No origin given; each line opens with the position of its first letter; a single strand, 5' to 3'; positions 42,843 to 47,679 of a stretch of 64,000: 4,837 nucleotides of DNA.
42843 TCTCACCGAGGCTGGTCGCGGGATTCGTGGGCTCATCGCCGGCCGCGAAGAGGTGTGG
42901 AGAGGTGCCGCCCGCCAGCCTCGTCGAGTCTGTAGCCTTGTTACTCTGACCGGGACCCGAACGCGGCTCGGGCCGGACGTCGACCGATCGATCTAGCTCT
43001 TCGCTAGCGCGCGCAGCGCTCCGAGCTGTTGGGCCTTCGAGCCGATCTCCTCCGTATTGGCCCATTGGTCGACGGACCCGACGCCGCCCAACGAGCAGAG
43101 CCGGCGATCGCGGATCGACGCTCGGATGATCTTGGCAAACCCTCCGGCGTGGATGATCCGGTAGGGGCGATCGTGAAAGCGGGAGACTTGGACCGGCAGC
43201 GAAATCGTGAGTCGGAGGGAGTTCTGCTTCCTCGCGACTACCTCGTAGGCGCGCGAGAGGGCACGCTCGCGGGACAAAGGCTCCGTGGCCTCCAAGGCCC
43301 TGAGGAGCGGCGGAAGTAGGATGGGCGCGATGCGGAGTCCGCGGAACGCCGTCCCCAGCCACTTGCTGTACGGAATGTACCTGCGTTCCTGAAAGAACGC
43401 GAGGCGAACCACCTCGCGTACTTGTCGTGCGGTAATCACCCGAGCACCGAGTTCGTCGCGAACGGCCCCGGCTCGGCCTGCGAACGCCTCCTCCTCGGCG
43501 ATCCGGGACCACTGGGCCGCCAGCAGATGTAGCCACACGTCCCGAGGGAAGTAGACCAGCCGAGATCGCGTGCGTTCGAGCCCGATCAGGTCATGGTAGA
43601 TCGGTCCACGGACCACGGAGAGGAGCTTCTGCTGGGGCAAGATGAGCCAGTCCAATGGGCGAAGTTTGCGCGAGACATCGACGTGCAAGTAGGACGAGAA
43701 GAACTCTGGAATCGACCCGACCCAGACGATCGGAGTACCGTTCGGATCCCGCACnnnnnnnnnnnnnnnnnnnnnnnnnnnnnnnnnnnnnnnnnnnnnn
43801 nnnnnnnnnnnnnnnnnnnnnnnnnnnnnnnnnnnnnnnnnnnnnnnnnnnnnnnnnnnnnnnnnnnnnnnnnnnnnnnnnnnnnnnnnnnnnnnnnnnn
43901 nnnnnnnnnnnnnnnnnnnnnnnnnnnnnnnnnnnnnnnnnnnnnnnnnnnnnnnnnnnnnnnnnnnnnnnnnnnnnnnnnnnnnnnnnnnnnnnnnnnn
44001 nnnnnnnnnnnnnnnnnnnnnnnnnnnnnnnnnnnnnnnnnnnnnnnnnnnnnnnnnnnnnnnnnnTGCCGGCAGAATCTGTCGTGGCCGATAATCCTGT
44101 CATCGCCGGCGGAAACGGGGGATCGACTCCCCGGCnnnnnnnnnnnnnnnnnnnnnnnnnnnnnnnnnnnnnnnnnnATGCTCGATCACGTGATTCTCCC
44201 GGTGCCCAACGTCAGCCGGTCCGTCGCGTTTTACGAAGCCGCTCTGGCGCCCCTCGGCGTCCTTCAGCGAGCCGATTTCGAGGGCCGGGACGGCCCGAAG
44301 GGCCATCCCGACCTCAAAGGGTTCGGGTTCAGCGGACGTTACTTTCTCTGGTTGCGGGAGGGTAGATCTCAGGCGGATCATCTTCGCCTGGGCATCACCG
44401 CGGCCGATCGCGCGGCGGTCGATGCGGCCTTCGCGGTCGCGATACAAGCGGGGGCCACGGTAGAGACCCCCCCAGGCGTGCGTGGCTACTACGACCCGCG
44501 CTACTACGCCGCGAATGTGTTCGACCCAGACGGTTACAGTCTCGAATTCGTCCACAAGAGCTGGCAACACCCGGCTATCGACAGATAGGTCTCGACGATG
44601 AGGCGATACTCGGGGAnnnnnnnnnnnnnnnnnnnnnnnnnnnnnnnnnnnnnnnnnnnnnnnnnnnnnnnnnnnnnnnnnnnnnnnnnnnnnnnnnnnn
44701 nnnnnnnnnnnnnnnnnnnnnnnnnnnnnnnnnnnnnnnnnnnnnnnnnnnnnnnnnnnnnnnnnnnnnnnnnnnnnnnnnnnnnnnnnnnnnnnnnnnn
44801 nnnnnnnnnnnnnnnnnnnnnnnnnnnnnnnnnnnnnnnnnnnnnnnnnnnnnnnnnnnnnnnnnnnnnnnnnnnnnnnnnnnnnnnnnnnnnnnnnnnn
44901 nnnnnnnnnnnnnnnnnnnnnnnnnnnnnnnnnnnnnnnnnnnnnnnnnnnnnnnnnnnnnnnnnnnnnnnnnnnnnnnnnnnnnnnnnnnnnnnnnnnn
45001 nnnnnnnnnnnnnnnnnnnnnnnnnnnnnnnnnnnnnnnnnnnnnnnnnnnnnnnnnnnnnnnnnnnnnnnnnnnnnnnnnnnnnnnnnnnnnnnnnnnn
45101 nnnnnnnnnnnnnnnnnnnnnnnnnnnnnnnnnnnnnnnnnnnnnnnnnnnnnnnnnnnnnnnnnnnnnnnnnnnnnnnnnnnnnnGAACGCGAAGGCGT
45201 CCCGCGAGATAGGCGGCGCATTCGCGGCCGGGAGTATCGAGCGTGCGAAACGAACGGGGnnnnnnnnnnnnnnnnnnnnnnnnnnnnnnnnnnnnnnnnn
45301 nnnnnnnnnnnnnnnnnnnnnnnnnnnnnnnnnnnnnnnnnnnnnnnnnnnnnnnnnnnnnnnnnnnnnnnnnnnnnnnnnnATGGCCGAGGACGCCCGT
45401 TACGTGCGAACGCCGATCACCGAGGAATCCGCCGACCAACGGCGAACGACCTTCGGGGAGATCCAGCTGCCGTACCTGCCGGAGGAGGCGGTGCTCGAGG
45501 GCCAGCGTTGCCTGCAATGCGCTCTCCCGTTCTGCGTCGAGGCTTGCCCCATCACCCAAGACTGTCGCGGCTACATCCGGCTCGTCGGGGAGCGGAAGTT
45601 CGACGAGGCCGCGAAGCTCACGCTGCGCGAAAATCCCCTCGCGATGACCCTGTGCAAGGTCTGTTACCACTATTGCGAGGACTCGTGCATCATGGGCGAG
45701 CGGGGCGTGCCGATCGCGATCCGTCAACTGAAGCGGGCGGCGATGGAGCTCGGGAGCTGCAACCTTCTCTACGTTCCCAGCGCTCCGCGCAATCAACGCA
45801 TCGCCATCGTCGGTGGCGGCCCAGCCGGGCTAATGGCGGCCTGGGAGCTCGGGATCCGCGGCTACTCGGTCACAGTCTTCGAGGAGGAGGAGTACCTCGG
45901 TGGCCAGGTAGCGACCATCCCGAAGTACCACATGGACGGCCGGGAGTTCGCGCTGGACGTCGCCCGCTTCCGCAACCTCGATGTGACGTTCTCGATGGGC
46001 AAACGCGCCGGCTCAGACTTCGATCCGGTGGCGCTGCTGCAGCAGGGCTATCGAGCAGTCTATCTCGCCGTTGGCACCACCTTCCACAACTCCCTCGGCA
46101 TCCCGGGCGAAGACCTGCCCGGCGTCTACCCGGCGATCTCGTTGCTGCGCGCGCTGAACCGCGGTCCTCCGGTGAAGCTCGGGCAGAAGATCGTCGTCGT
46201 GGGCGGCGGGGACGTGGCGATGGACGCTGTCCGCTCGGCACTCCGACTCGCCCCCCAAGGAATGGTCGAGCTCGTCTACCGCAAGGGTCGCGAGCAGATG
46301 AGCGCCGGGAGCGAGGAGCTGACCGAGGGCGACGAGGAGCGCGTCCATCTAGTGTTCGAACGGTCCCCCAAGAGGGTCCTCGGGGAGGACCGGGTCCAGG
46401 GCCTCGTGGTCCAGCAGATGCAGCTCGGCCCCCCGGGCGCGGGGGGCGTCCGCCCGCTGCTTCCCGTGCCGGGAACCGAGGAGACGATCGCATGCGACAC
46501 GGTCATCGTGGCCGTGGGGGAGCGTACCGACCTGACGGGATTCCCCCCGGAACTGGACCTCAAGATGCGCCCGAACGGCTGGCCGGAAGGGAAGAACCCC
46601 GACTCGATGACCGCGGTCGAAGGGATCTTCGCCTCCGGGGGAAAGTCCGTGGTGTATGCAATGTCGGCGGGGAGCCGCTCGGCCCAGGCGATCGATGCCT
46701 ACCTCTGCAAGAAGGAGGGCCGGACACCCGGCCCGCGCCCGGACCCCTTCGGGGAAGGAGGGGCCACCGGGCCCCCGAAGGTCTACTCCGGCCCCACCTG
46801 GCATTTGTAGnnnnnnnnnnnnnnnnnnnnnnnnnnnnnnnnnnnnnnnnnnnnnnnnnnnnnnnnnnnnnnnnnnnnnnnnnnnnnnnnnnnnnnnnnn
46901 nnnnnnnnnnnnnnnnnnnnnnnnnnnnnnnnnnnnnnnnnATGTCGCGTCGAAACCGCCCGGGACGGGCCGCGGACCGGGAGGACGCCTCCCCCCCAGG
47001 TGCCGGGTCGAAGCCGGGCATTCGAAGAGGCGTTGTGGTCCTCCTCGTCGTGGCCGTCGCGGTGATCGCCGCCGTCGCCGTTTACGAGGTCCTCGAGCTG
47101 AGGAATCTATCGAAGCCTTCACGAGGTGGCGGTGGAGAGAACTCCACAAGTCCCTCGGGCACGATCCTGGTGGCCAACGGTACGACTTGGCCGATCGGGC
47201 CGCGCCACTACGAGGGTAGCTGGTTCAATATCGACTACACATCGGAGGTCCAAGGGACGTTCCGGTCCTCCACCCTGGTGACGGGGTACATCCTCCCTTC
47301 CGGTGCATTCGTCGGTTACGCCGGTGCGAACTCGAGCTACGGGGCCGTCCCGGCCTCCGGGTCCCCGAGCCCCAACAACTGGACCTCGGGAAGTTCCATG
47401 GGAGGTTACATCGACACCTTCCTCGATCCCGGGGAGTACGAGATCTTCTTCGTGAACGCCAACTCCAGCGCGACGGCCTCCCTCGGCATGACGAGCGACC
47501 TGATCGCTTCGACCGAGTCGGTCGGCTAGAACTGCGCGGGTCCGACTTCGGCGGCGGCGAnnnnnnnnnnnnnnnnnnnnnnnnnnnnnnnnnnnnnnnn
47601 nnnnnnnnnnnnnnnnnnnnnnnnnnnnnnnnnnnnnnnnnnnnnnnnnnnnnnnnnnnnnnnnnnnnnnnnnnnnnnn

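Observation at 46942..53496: Cluster of extracellular proteins extraordinarily rich in N-glycosylation sequons, with two paralogous clan GH-A-like proteins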

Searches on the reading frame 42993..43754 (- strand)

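Call 60: search_protein_families(library=pfam, proteins=[window:42993-43754:-], max_evalue=0.001)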
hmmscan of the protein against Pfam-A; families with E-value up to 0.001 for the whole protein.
window:42993-43754:- (253 aa): 1 family
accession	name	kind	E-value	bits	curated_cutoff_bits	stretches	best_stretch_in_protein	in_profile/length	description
PF13228.11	DUF4037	-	1.4e-26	93.6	22.1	1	36-133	1-101/101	Domain of unknown function (DUF4037)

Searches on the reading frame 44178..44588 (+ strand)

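Call 34: search_protein_families(library=pfam, proteins=[window:44178-44588:+], max_evalue=0.001)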
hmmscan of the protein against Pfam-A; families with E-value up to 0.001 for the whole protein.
window:44178-44588:+ (136 aa): 1 family
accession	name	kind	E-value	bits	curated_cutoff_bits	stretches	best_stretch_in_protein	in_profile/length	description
PF00903.31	Glyoxalase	-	7.3e-10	39.7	20.6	1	2-124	2-121/121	Glyoxalase/Bleomycin resistance protein/Dioxygenase superfamily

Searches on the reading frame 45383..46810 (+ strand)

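Call 34: search_protein_families(library=pfam, proteins=[window:45383-46810:+], max_evalue=0.001)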
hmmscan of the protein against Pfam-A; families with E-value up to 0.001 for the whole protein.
window:45383-46810:+ (475 aa): 12 families
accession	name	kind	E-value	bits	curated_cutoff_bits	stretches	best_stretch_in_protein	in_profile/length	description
PF14691.11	Fer4_20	-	9.1e-23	80.7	25.8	1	21-122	2-106/113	Dihydroprymidine dehydrogenase domain II, 4Fe-4S cluster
PF07992.20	Pyr_redox_2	-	6.2e-19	68.9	26.1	1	139-420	2-275/291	Pyridine nucleotide-disulphide oxidoreductase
PF13450.12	NAD_binding_8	-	3.2e-10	40.6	21.9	1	142-187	1-43/68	NAD(P)-binding Rossmann-like domain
PF13738.12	Pyr_redox_3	-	4.6e-08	33.1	30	0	226-419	128-305/305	Pyridine nucleotide-disulphide oxidoreductase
PF01266.30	DAO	-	1.7e-06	28.3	27.9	1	139-174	1-37/353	FAD dependent oxidoreductase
PF12831.13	FAD_oxidored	-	4.4e-06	26.7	27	1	140-177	2-39/416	FAD dependent oxidoreductase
PF00070.33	Pyr_redox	-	7.3e-06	26.9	22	0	139-173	1-35/82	Pyridine nucleotide-disulphide oxidoreductase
PF03486.20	HI0933_like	-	7.3e-06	26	50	1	139-175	2-38/244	HI0933-like protein Rossmann domain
PF01494.25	FAD_binding_3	-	5.2e-05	23.1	22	1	140-168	4-32/349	FAD binding domain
PF00890.30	FAD_binding_2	-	6e-05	22.8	20.4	1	140-177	2-39/414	FAD binding domain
PF13241.12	NAD_binding_7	-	0.00029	21.8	22.1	0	267-325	7-66/104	Putative NAD(P)-binding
PF01593.30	Amino_oxidase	-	0.00029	20.7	19.8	1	148-181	2-35/443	Flavin containing amine oxidoreductase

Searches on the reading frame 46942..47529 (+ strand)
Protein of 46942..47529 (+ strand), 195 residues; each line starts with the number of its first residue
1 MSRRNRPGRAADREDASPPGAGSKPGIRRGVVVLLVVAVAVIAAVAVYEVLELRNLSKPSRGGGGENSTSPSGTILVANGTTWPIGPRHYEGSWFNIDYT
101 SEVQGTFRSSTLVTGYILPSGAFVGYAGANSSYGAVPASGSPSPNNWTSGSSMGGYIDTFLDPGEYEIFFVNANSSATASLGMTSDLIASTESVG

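Call 4: search_protein_families(library=pfam, proteins=[window:46942-47529:+], max_evalue=0.1)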
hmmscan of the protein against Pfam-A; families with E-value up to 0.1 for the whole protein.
window:46942-47529:+ (195 aa): 1 family
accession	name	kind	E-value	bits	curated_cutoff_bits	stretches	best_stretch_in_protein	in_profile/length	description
PF16277.11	DUF4926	-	0.061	13.2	29.1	0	153-186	21-53/57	Domain of unknown function (DUF4926)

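Call 5: search_protein_families(library=ncbifam, proteins=[window:46942-47529:+], max_evalue=0.1)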
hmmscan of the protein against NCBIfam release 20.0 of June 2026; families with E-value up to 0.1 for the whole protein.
window:46942-47529:+ (195 aa): 0 families

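Call 68: search_protein_representatives(protein=window:46942-47529:+)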
Query: 195 residues. Proteins with E-value up to 0.001 (for the whole library): 36; up to 1e-10: 7; up to 1e-30: 1. The best 36 are listed.
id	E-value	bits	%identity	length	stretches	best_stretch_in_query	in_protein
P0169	2.2e-49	184.1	60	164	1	36-195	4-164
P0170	4.9e-26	108.0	41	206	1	27-194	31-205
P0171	2.1e-16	76.5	34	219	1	15-184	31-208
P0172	2.7e-15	72.9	36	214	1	30-193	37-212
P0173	5.6e-14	68.6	31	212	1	34-186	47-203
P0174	1.2e-13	67.6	36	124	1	76-193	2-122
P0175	2.0e-13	66.8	32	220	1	30-184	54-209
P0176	3.7e-10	56.2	31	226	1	7-187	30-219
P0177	6.3e-10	55.4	30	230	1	17-191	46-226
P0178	2.3e-08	50.4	32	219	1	22-189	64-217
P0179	2.4e-08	50.3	33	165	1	57-186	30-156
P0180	3.0e-08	49.9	35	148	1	42-190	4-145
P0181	4.0e-08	49.6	34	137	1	62-190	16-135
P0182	4.8e-08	49.3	33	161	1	61-193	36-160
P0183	9.8e-08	48.3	28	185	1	19-186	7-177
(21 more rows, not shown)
